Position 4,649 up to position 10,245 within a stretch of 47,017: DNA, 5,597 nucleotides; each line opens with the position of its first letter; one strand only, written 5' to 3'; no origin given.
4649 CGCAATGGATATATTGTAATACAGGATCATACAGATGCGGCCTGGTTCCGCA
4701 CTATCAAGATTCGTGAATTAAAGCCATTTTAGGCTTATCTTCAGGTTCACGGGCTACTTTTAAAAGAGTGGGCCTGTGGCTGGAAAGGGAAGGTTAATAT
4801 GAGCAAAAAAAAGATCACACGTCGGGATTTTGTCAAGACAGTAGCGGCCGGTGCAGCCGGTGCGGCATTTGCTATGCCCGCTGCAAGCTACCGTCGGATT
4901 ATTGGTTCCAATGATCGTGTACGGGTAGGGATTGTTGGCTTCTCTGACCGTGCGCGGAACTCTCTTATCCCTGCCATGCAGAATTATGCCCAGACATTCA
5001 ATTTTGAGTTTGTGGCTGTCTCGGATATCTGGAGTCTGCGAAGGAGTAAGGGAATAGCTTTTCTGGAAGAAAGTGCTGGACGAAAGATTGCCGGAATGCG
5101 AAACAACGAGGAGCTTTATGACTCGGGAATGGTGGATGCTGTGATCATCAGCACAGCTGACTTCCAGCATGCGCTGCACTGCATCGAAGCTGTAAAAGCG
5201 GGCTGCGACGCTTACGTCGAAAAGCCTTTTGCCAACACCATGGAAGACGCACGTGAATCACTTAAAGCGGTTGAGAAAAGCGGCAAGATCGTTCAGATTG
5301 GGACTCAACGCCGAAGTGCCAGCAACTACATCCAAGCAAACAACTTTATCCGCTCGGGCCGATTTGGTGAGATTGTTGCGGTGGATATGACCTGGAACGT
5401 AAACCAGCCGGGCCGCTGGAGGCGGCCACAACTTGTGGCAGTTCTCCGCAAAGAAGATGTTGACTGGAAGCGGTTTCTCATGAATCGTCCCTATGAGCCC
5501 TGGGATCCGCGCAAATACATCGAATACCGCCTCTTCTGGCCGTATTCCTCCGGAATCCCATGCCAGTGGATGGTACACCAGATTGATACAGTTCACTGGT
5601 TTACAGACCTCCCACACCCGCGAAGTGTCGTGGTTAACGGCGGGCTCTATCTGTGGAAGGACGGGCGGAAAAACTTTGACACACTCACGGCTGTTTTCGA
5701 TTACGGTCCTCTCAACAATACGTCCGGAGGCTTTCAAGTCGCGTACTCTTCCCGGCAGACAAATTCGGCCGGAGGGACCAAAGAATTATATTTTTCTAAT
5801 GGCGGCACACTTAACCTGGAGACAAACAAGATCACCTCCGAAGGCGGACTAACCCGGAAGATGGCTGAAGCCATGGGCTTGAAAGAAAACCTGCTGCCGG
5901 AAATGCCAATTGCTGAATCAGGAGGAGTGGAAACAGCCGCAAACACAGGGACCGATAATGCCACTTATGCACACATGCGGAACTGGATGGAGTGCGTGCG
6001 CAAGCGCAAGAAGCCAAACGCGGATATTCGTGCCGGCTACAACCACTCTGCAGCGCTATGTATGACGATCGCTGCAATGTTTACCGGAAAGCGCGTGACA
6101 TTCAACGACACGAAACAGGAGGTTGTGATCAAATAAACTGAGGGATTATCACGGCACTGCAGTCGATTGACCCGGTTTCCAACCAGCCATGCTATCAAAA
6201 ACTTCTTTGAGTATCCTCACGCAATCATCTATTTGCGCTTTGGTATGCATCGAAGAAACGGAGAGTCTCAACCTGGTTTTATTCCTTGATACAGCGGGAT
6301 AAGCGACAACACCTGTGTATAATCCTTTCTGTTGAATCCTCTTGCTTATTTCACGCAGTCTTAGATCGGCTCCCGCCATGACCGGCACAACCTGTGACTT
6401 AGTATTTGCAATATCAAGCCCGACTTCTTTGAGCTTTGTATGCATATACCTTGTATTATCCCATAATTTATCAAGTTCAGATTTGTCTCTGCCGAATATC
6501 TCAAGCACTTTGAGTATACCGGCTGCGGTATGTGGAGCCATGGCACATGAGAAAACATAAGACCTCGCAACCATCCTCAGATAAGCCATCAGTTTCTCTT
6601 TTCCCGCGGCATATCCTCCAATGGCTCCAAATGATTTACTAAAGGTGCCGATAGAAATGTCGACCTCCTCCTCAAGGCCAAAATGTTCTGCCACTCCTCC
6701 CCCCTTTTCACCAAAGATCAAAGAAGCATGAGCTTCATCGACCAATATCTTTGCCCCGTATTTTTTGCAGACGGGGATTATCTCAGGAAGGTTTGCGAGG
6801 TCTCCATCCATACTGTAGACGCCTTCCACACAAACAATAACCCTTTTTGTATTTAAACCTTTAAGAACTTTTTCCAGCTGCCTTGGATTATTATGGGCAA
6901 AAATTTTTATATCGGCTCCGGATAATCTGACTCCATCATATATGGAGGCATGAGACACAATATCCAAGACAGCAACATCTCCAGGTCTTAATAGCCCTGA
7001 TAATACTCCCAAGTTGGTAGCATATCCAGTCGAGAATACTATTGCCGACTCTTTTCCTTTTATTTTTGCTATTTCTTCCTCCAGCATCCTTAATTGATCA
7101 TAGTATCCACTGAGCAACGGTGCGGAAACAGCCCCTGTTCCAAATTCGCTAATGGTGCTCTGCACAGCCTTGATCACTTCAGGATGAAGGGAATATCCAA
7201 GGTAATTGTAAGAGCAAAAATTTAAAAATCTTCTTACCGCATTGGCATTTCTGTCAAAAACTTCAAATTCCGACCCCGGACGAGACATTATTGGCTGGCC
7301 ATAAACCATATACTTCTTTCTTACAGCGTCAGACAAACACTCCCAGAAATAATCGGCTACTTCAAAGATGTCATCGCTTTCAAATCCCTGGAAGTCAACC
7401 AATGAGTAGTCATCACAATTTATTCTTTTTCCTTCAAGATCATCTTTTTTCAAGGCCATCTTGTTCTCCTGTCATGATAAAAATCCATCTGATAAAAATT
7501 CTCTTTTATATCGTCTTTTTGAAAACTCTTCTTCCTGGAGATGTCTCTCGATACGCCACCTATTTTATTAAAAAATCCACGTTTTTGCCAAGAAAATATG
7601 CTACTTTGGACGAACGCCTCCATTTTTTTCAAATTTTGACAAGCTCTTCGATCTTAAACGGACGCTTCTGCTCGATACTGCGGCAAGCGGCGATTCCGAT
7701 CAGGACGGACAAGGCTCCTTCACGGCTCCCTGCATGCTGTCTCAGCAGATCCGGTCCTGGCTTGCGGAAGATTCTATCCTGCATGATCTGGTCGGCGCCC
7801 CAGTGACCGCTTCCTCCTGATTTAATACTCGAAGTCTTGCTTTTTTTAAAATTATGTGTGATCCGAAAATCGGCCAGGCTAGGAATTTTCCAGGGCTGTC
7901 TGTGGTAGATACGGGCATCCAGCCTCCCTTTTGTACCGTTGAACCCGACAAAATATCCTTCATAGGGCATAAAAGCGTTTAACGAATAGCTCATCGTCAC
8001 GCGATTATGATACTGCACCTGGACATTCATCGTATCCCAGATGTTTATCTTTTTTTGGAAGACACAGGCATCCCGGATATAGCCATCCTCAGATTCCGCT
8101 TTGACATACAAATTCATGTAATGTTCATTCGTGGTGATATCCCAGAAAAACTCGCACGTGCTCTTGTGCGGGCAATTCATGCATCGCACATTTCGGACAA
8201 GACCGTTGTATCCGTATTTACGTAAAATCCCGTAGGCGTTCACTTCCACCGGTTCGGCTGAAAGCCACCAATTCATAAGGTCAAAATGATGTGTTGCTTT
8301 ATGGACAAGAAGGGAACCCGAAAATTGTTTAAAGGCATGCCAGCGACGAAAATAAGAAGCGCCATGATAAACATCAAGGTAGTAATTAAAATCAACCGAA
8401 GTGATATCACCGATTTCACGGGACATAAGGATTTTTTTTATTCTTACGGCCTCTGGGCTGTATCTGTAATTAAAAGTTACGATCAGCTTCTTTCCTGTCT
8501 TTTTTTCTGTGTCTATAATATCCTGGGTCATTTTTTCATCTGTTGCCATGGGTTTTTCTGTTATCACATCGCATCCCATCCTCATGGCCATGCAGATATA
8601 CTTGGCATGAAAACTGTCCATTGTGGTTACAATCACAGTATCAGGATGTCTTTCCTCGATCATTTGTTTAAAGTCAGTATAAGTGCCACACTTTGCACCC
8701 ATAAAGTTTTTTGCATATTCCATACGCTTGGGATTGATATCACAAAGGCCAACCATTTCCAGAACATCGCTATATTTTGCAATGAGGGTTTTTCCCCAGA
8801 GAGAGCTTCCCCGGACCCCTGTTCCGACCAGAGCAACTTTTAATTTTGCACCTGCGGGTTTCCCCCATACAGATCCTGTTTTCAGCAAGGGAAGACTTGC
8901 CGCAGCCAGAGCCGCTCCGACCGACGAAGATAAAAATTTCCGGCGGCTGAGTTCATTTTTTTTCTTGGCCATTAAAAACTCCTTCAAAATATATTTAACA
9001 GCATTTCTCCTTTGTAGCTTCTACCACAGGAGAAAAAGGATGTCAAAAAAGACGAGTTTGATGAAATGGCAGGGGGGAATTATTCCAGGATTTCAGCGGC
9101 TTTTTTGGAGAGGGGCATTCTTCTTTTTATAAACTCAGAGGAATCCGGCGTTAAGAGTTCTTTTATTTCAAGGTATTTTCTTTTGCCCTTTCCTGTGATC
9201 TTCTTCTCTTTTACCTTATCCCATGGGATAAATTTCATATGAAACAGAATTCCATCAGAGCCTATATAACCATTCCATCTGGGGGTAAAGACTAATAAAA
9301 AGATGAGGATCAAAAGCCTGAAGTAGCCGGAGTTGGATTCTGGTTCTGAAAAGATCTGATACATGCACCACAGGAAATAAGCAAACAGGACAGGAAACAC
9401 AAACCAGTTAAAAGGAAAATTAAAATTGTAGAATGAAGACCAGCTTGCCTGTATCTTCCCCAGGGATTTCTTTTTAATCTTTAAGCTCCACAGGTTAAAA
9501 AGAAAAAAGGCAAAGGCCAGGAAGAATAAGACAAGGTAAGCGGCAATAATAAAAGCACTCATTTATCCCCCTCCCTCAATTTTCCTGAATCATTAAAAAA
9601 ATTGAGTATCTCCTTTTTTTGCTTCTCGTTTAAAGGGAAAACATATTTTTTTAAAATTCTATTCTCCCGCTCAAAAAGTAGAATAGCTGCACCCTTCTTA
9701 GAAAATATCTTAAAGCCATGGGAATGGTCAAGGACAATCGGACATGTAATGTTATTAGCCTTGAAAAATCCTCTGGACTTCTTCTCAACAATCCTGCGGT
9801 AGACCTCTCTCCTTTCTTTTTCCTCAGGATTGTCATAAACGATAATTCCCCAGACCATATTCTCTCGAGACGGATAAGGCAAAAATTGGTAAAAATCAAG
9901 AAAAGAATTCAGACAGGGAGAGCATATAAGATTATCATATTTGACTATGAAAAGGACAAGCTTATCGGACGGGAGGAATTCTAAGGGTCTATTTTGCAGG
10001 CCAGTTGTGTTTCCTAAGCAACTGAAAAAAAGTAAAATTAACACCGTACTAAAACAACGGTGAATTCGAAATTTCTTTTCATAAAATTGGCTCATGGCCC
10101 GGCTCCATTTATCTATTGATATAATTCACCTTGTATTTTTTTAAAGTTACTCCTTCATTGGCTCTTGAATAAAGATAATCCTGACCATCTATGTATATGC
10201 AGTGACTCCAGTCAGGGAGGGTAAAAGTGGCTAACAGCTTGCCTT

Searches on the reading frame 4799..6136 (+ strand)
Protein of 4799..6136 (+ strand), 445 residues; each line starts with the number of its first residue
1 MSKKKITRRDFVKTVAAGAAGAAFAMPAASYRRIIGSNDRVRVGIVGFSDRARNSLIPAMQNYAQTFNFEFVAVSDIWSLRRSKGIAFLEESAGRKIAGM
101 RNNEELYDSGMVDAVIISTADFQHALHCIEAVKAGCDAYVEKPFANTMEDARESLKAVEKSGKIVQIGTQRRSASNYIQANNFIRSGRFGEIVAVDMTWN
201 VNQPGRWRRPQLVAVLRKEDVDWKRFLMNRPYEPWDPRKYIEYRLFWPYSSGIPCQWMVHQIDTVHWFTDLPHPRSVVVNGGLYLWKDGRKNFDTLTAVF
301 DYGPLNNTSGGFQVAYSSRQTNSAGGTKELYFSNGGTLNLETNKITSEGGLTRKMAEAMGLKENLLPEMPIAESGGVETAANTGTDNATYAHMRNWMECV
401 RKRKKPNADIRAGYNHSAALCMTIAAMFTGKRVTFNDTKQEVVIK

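Call 14: search_protein_families(library=pfam, proteins=[window:4799-6136:+])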
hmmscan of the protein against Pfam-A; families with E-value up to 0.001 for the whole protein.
window:4799-6136:+ (445 aa): 5 families
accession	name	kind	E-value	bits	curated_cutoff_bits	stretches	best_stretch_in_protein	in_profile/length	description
PF01408.29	GFO_IDH_MocA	-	5.3e-15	56.6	24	1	41-168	1-119/120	Oxidoreductase family, NAD-binding Rossmann fold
PF02894.22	GFO_IDH_MocA_C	-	5.3e-06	26.8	22.9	0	233-434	21-217/218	Oxidoreductase family, C-terminal alpha/beta domain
PF22725.1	GFO_IDH_MocA_C3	-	1.7e-05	25.2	27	0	239-303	31-93/124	GFO/IDH/MocA C-terminal domain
PF19051.5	GFO_IDH_MocA_C2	-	0.00031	20.8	23.3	0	392-443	184-235/254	Oxidoreductase family, C-terminal alpha/beta domain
PF10518.14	TAT_signal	-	0.00064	20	22.7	0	5-25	1-21/21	TAT (twin-arginine translocation) pathway signal sequence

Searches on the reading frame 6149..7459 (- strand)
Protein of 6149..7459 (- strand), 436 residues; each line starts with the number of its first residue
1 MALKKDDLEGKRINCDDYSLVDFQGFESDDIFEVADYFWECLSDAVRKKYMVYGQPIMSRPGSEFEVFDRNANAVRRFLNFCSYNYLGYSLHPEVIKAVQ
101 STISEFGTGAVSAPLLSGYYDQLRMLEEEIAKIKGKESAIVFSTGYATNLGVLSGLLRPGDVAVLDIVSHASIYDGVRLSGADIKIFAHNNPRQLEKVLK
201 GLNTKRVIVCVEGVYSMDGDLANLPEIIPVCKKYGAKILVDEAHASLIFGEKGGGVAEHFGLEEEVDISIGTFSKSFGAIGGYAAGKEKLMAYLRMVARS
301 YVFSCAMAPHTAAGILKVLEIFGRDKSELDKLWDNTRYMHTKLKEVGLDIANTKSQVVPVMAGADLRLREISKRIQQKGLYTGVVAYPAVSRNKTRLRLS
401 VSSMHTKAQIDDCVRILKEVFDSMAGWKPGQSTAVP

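Call 14: search_protein_families(library=pfam, proteins=[window:6149-7459:-])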
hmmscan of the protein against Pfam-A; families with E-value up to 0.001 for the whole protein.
window:6149-7459:- (436 aa): 4 families
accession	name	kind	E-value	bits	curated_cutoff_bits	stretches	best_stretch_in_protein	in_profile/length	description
PF00155.27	Aminotran_1_2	-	6.3e-51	174.1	19.7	1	78-415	3-359/361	Aminotransferase class I and II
PF01053.26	Cys_Met_Meta_PP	-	5.3e-08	32.3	27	1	125-246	56-178/381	Cys/Met metabolism PLP-dependent enzyme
PF00266.25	Aminotran_5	-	2.5e-07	30.5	21.5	1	119-245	41-179/371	Aminotransferase class-V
PF01212.27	Beta_elim_lyase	-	6.5e-06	26.1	27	1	123-345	34-267/288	Beta-eliminating lyase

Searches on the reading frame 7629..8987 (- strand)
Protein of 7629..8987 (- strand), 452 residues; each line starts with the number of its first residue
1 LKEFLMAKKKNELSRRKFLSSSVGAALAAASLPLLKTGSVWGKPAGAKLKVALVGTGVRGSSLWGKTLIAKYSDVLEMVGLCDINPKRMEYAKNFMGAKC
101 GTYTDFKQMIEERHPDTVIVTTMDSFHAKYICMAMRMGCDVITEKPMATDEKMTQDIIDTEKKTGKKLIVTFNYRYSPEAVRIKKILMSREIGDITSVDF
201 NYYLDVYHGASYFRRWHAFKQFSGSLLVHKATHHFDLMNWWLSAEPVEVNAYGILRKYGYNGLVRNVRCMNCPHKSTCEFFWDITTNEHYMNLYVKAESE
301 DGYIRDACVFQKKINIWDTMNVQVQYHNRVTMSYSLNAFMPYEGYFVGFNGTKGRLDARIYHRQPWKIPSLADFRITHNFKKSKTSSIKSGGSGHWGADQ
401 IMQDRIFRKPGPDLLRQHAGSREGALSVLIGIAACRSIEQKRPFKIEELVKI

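Call 14: search_protein_families(library=pfam, proteins=[window:7629-8987:-])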
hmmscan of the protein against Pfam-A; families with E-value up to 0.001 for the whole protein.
window:7629-8987:- (452 aa): 3 families
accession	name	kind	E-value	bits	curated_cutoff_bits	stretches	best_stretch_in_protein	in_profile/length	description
PF01408.29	GFO_IDH_MocA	-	2.2e-19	70.8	24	1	49-172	1-120/120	Oxidoreductase family, NAD-binding Rossmann fold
PF02894.22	GFO_IDH_MocA_C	-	1.9e-15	57.7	22.9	1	184-362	1-133/218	Oxidoreductase family, C-terminal alpha/beta domain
PF22725.1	GFO_IDH_MocA_C3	-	9e-11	42.3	27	1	182-356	3-123/124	GFO/IDH/MocA C-terminal domain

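Call 15: search_protein_families(library=ncbifam, proteins=[window:7629-8987:-], max_evalue=0.01)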
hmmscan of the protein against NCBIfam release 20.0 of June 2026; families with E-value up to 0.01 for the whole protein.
window:7629-8987:- (452 aa): 9 families
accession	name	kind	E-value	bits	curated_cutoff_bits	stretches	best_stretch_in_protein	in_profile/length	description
TIGR04380.1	myo_inos_iolG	equivalog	1.6e-24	86.4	355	1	48-253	1-196/330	inositol 2-dehydrogenase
NF040723.1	UDP-GlcNAcDh_Arch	equivalog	3.5e-17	62.9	450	1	49-198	1-144/302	UDP-N-acetylglucosamine 3-dehydrogenase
NF052679.1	InsChiInosDhIolG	equivalog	3e-16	59.4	540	1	49-196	3-149/343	bifunctional inositol 2-dehydrogenase/D-chiro-inositol 1-dehydrogenase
NF052479.1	LevoglcsnDh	equivalog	8e-16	57.7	650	1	81-251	41-210/386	levoglucosan dehydrogenase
NF058561.1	BT_2158_fam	equivalog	1.4e-13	50.3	750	1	14-199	1-181/487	glycoside 3-dehydrogenase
NF041392.1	XylDh_Gfo6_Halo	equivalog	4.8e-10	38.8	350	1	98-205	66-173/350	D-xylose 1-dehydrogenase Gfo6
NF058563.1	BT_2159_fam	equivalog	1e-09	37.9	650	1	50-198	2-146/350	disaccharide 3-dehydrogenase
NF007574.0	PRK10206.1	equivalog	1.8e-06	27.3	352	1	104-204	55-157/345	oxidoreductase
NF008607.0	PRK11579.1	subfamily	2.8e-06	26.6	330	1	48-222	4-169/346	oxidoreductase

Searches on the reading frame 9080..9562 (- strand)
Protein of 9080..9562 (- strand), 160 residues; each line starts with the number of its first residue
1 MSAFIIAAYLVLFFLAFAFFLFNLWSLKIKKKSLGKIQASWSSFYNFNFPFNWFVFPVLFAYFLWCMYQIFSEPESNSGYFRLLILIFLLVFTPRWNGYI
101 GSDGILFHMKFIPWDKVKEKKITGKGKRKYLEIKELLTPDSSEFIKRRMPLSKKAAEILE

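Call 14: search_protein_families(library=pfam, proteins=[window:9080-9562:-])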
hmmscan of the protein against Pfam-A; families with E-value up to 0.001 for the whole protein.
window:9080-9562:- (160 aa): 1 family
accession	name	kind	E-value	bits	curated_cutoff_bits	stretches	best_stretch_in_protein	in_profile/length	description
PF18923.6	DUF5673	-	0.00069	20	26.7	0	99-147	4-45/66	Domain of unknown function (DUF5673)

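Call 15: search_protein_families(library=ncbifam, proteins=[window:9080-9562:-], max_evalue=0.01)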
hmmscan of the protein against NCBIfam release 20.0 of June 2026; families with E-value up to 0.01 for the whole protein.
window:9080-9562:- (160 aa): 0 families

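Call 25: search_protein_families(library=pfam, proteins=[window:9080-9562:-], max_evalue=10)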
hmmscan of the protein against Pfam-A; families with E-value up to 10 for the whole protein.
window:9080-9562:- (160 aa): 3 families
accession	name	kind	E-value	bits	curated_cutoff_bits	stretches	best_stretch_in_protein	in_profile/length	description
PF18923.6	DUF5673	-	0.00069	20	26.7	1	99-147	4-45/66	Domain of unknown function (DUF5673)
PF20136.4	DUF6526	-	0.93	9.9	23.7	1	44-91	9-56/145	Family of unknown function (DUF6526)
PF19638.4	DUF6141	-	1.6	9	27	1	13-86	21-92/164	Family of unknown function (DUF6141)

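Call 70: search_protein_families(library=padloc, proteins=[window:9080-9562:-], max_evalue=0.1)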
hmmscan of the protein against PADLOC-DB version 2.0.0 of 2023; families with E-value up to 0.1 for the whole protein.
window:9080-9562:- (160 aa): 0 families

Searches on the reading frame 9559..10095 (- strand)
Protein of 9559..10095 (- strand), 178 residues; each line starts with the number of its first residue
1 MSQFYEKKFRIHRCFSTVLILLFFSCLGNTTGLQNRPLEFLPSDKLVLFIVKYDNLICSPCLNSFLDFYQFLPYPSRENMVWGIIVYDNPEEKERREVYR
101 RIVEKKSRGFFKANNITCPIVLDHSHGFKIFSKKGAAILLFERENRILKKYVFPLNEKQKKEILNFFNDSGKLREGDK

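Call 14: search_protein_families(library=pfam, proteins=[window:9559-10095:-])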
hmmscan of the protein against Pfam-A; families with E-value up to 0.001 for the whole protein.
window:9559-10095:- (178 aa): 0 families

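Call 15: search_protein_families(library=ncbifam, proteins=[window:9559-10095:-], max_evalue=0.01)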
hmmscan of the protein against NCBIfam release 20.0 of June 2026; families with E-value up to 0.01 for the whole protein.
window:9559-10095:- (178 aa): 0 families

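Call 25: search_protein_families(library=pfam, proteins=[window:9559-10095:-], max_evalue=10)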
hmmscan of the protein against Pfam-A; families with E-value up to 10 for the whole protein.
window:9559-10095:- (178 aa): 1 family
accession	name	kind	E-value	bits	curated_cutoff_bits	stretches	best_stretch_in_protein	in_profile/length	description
PF20289.3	MComp1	-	0.024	14.9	27.3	1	84-169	5-90/99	ABC-three component (ABC-3C) system Middle Component 1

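Call 26: search_solved_structures(query=window:9559-10095:-, max_evalue=10)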
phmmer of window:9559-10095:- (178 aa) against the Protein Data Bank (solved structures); distinct sequences matched with E-value up to 10: 2.
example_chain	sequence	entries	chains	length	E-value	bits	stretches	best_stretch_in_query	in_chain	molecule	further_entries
9vhm_A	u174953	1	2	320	0.18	14.9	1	41-114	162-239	Coiled-coil and C2 domain-containing protein 1A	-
3kcm_A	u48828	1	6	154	0.42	13.7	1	109-176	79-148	Thioredoxin family protein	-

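Call 53: search_solved_structures(query=A5, max_evalue=10, show_alignments=2)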
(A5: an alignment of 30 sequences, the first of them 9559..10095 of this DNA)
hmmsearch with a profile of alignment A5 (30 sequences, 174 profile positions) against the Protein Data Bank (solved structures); distinct sequences matched with E-value up to 10: 10.
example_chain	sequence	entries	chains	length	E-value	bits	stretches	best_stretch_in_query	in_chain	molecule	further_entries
7rro_t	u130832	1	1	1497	0.0017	21.2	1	131-172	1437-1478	EFCAB6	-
9fqr_3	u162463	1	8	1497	0.0018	21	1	131-172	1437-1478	EF-hand calcium binding domain 6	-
9cpb_3H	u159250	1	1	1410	0.0032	20.3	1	131-172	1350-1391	EF-hand calcium binding domain 6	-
3erw_A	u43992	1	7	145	0.0051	19.6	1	55-131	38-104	Sporulation thiol-disulfide oxidoreductase A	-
9cpc_1P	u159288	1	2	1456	0.0088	18.8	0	131-171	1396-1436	EFCAB6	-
8i7o_Q1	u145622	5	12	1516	0.036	16.8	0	131-172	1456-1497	EF-hand calcium-binding domain-containing protein 6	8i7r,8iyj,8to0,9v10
6vwb_A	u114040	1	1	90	0.91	12.2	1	140-172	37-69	Crossover junction endonuclease MUS81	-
7bu5_A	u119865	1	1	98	1.1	12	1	139-172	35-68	MUS81 endonuclease homolog (Yeast), isoform CRA_b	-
2cvb_A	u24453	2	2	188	1.3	11.7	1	110-150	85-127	probable thiol-disulfide isomerase/thioredoxin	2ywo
2kp7_A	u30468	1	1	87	1.6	11.4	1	142-172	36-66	Crossover junction endonuclease MUS81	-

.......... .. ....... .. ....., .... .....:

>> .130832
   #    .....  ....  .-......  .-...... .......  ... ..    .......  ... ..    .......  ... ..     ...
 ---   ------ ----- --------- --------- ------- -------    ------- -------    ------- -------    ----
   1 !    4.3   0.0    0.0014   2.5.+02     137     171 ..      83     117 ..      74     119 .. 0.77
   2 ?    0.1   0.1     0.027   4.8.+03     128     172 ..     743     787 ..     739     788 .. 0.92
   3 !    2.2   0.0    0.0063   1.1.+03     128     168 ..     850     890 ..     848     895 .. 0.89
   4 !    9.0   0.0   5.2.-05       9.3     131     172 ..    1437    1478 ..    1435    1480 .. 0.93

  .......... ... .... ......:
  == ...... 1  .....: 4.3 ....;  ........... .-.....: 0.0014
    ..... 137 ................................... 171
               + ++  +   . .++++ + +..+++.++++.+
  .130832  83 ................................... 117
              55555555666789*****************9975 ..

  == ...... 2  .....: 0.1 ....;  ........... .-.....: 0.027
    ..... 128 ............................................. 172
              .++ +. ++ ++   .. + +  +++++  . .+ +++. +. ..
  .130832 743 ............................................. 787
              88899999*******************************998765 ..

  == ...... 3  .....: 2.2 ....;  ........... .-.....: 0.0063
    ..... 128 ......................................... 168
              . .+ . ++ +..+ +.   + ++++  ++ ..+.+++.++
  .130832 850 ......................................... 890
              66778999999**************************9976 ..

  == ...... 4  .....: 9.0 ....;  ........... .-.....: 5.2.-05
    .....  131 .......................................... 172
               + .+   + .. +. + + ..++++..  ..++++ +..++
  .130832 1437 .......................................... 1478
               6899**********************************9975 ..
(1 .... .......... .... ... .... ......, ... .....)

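Call 54: search_protein_families(library=pfam, alignment_id=A5, max_evalue=1)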
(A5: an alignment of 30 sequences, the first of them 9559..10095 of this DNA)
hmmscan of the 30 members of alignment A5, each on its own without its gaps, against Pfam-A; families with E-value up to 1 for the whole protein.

A. member 1, window:9559-10095:- (178 aa): 1 family
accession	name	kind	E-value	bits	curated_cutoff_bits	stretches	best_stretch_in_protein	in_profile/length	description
PF20289.3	MComp1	-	0.024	14.9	27.3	1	84-169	5-90/99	ABC-three component (ABC-3C) system Middle Component 1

B. families by the number of members that match (of 30 scanned): 20 families
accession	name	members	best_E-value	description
PF00578.27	AhpC-TSA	3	0.0022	AhpC/TSA family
PF23837.1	DUF7207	2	0.041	Family of unknown function (DUF7207)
PF18270.6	Evf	1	0.019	Virulence factor Evf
PF20289.3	MComp1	1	0.024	ABC-three component (ABC-3C) system Middle Component 1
PF23228.1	zf_PCFS4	1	0.04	PCFS4 zinc finger domain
PF19435.4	IntS14_b-barrel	1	0.045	Integrator complex subunit 14, beta-barrel domain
PF11119.13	DUF2633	1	0.052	Protein of unknown function (DUF2633)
PF24212.1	DUF7433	1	0.054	Family of unknown function (DUF7433)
PF01555.25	N6_N4_Mtase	1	0.083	DNA methylase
PF19500.6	DUF6035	1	0.086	Domain of unknown function (DUF6035)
PF20377.3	DUF6672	1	0.12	Family of unknown function (DUF6672)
PF08534.16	Redoxin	1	0.12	Redoxin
PF08063.17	Zn_ribbon_PADR1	1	0.12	PADR1 domain, zinc ribbon fold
PF16751.10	RsdA_SigD_bd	1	0.13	Anti-sigma-D factor RsdA to sigma factor binding region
PF05763.18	DUF835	1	0.13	Protein of unknown function (DUF835)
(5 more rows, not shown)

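Call 70: search_protein_families(library=padloc, proteins=[window:9559-10095:-], max_evalue=0.1)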
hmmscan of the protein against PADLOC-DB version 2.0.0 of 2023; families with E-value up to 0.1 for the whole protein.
window:9559-10095:- (178 aa): 0 families
